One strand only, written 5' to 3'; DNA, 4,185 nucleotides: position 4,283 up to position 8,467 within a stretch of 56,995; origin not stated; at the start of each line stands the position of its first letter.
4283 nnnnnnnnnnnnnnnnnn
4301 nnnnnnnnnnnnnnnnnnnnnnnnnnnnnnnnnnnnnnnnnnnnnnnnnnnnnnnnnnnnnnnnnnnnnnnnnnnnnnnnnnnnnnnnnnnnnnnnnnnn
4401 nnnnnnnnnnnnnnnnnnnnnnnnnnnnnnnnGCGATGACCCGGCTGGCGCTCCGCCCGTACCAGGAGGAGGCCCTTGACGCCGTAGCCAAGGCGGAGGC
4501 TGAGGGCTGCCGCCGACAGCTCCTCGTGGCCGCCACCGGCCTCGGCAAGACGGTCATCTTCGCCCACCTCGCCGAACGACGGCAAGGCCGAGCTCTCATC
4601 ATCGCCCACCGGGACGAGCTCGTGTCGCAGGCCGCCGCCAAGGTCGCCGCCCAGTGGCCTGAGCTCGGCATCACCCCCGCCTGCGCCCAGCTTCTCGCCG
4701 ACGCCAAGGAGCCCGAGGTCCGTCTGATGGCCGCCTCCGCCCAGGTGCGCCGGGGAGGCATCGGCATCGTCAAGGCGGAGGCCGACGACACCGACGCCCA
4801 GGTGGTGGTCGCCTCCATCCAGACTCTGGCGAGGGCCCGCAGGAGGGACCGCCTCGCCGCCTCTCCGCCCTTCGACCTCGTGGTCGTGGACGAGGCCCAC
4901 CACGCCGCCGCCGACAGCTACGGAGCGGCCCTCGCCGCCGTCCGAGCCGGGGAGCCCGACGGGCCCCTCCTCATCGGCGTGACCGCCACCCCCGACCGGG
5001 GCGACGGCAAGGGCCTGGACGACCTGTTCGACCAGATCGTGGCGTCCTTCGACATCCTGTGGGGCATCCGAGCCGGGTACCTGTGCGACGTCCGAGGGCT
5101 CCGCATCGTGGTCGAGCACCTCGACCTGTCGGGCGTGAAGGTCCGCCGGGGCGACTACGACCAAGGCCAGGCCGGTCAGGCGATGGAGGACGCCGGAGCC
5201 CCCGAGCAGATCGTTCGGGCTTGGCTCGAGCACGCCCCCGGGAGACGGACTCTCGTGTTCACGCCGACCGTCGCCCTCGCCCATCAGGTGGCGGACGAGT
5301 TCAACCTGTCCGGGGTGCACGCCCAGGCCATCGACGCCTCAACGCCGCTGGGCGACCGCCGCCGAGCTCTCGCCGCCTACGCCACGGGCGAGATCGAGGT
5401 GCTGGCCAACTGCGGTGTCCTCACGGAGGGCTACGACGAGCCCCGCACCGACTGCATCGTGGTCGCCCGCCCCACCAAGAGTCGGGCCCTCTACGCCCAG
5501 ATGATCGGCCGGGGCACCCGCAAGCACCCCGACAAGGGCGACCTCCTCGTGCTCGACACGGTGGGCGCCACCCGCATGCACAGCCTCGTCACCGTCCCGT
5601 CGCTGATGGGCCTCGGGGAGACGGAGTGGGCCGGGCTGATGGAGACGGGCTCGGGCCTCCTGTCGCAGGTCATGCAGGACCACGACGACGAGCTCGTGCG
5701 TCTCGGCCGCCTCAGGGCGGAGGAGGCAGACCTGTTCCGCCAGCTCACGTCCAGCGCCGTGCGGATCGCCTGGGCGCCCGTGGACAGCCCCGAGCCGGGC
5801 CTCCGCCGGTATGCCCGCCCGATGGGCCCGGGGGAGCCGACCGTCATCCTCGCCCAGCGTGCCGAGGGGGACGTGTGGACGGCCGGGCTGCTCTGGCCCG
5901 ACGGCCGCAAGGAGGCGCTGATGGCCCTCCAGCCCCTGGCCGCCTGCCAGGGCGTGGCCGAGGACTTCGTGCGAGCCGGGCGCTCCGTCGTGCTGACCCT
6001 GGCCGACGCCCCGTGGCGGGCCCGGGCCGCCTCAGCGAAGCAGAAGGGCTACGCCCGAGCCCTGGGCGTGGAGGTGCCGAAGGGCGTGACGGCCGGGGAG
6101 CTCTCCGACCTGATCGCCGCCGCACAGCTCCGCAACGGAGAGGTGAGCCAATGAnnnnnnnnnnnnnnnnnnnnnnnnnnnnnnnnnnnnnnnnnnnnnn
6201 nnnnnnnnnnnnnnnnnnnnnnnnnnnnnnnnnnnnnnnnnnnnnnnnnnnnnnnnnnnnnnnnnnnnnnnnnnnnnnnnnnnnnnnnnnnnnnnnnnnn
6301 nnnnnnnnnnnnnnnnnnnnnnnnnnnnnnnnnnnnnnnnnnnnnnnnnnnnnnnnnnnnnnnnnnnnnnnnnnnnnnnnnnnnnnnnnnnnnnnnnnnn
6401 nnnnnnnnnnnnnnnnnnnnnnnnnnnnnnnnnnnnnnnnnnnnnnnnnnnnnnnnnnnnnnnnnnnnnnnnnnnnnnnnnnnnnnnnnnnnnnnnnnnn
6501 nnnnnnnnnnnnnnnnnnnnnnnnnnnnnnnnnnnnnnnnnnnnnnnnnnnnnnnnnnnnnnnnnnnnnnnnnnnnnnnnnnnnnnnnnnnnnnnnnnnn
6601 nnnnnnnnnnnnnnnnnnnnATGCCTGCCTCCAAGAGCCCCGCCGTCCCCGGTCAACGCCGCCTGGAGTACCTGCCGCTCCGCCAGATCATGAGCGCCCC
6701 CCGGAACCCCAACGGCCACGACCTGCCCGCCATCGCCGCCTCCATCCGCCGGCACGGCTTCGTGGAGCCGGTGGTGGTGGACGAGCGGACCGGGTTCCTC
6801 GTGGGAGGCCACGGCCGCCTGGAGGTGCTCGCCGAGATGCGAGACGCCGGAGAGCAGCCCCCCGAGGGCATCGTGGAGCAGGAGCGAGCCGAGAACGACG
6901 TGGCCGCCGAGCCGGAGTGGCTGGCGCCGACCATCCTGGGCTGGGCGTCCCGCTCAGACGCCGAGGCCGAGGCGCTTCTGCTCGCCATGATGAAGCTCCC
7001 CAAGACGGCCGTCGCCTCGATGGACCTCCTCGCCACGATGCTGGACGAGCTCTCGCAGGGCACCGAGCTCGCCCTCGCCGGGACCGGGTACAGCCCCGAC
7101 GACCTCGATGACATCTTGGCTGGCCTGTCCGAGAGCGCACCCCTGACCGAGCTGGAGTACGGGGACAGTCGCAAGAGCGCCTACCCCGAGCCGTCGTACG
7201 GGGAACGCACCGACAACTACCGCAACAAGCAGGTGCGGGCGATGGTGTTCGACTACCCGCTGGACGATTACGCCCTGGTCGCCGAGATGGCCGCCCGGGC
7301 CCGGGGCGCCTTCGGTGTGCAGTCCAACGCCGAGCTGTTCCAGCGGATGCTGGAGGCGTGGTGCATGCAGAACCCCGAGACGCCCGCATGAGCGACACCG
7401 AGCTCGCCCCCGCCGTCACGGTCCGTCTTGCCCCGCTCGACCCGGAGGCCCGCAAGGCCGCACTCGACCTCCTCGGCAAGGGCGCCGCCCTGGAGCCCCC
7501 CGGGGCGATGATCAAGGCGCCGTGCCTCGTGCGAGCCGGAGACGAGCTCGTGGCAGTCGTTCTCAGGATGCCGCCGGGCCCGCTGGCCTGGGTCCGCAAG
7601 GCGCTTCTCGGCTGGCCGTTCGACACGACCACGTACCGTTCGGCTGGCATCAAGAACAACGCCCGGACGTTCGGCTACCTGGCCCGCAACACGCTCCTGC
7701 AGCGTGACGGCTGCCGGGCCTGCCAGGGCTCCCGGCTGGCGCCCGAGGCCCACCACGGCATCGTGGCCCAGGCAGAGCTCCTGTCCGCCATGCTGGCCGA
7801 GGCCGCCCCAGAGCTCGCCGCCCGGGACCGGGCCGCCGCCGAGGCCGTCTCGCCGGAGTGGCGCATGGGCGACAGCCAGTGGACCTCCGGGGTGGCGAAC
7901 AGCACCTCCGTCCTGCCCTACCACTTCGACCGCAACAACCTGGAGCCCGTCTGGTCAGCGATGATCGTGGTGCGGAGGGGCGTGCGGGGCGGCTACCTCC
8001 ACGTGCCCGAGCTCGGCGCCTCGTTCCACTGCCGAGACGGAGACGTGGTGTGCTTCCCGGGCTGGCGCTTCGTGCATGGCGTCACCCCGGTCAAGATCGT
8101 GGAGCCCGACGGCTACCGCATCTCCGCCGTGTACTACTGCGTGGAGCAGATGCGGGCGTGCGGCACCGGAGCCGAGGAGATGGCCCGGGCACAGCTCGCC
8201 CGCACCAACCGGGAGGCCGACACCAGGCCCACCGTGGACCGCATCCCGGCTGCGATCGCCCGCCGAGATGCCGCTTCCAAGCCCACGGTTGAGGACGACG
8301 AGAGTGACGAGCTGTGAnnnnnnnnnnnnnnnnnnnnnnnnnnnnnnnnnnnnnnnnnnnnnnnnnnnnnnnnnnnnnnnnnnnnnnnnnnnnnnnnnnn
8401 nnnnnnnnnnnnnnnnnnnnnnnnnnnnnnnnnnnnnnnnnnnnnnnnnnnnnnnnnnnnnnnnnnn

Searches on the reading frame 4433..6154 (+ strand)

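Call 3: search_protein_families(library=pfam, proteins=[window:4433-6154:+], max_evalue=1)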
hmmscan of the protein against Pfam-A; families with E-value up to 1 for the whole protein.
window:4433-6154:+ (573 aa): 10 families
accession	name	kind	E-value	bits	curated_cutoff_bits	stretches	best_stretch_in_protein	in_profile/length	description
PF04851.21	ResIII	-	4e-28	98.8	22.5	1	5-189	2-164/164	Type III restriction enzyme, res subunit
PF00270.35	DEAD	-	2.9e-13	50.3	26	2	8-188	1-161/167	DEAD/DEAH box helicase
PF00271.37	Helicase_C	-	1.3e-12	48.4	23.5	1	262-364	7-109/110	Helicase conserved C-terminal domain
PF13401.12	AAA_22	-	0.0051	17.6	27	1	30-159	9-97/130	AAA domain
PF18766.7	SWI2_SNF2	-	0.0074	16.4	26.7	1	119-214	90-182/221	SWI2/SNF2 ATPase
PF13191.12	AAA_16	-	0.0086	17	32.6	1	11-180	8-165/167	AAA ATPase domain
PF13307.12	Helicase_C_2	-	0.077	13.5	25.3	0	355-376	131-152/170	Helicase C-terminal domain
PF13646.12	HEAT_2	-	0.13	13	27.7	1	56-108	8-59/88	HEAT repeats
PF00176.29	SNF2-rel_dom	-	0.15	11.6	24.9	1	10-158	1-137/290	SNF2-related domain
PF02985.28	HEAT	-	0.19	12.5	23.5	0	80-103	1-23/31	HEAT repeat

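Call 4: search_protein_families(library=phrogs, proteins=[window:4433-6154:+], max_evalue=0.01)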
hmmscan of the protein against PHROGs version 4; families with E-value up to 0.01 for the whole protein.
window:4433-6154:+ (573 aa): 7 families
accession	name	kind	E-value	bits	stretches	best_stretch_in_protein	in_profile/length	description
phrog_16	-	DNA, RNA and nucleotide metabolism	4e-90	304.4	1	5-383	271-605/986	DNA helicase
phrog_16694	-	unknown function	2e-19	70.1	2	5-242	273-505/1010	-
phrog_62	-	DNA, RNA and nucleotide metabolism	2.3e-13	49.5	1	3-202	693-861/1881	DNA helicase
phrog_2488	-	DNA, RNA and nucleotide metabolism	8.7e-09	35.6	0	7-49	19-61/579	DNA helicase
phrog_16259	-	DNA, RNA and nucleotide metabolism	1.3e-08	35.5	1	3-67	114-176/330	DNA helicase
phrog_9690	-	DNA, RNA and nucleotide metabolism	7.5e-08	32.8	1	304-377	195-269/306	DNA helicase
phrog_2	-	head and packaging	0.0014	18.5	1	6-199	265-412/807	terminase large subunit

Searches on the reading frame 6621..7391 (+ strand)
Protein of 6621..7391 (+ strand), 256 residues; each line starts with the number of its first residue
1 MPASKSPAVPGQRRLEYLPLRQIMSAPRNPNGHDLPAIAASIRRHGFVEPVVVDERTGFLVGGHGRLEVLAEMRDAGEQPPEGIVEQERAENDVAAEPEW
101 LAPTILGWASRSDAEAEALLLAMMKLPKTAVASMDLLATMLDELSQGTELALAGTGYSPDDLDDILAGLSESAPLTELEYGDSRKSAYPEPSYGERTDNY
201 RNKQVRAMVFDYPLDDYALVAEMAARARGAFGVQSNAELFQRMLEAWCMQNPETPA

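Call 3: search_protein_families(library=pfam, proteins=[window:6621-7391:+], max_evalue=1)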
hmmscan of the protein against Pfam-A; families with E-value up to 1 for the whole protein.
window:6621-7391:+ (256 aa): 0 families

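Call 4: search_protein_families(library=phrogs, proteins=[window:6621-7391:+], max_evalue=0.01)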
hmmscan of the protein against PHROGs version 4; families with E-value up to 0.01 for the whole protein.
window:6621-7391:+ (256 aa): 11 families
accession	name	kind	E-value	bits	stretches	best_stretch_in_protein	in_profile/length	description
phrog_620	-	DNA, RNA and nucleotide metabolism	1.4e-23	85.1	1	14-188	8-157/217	ParB-like partition protein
phrog_498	-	other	2.7e-22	80.1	1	12-211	32-207/633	DNA methyltransferase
phrog_723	-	DNA, RNA and nucleotide metabolism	6.2e-18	66.4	1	12-233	10-204/223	ParB-like partition protein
phrog_8071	-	DNA, RNA and nucleotide metabolism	1.6e-11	45.1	1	15-67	7-61/389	ParB-like partition protein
phrog_6392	-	DNA, RNA and nucleotide metabolism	2.4e-09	38.5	1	26-252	21-240/268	ParB-like partition protein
phrog_9353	-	unknown function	3.5e-09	37.9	1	26-74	22-73/245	-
phrog_15396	-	DNA, RNA and nucleotide metabolism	1.7e-07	32.3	1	15-69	4-60/258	ParB-like partition nuclease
phrog_5475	-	unknown function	6.7e-06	26.1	1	24-73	15-62/458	-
phrog_930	-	DNA, RNA and nucleotide metabolism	0.00031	21.7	1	36-68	31-62/223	ParB-like partition protein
phrog_26387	-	DNA, RNA and nucleotide metabolism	0.0035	17.8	1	14-91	9-91/252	ParB-like partition nuclease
phrog_940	-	DNA, RNA and nucleotide metabolism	0.005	17.1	1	21-71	15-64/388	nuclease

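Call 58: search_protein_families(library=ncbifam, proteins=[window:6621-7391:+], max_evalue=0.01)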
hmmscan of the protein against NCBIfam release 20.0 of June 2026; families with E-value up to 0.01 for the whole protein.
window:6621-7391:+ (256 aa): 0 families

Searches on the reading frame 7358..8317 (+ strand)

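Call 3: search_protein_families(library=pfam, proteins=[window:7358-8317:+], max_evalue=1)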
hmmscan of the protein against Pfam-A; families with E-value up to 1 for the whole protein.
window:7358-8317:+ (319 aa): 1 family
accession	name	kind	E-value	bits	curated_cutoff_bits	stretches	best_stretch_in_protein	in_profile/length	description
PF12851.13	Tet_JBP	-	6.7e-09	35.6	34.9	1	139-261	41-162/164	Oxygenase domain of the 2OGFeDO superfamily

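Call 4: search_protein_families(library=phrogs, proteins=[window:7358-8317:+], max_evalue=0.01)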
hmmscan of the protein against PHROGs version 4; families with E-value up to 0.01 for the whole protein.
window:7358-8317:+ (319 aa): 3 families
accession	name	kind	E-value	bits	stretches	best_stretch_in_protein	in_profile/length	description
phrog_6059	-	moron, auxiliary metabolic gene and host takeover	9.5e-55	187.3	1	51-292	30-272/292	queuine tRNA-ribosyltransferase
phrog_24024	-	unknown function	1.3e-16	61.6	1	103-288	195-382/433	-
phrog_2297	-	DNA, RNA and nucleotide metabolism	0.0061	17.8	1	183-246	88-148/163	DNA endonuclease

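Call 58: search_protein_families(library=ncbifam, proteins=[window:7358-8317:+], max_evalue=0.01)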
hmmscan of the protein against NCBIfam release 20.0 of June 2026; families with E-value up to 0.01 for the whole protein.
window:7358-8317:+ (319 aa): 0 families
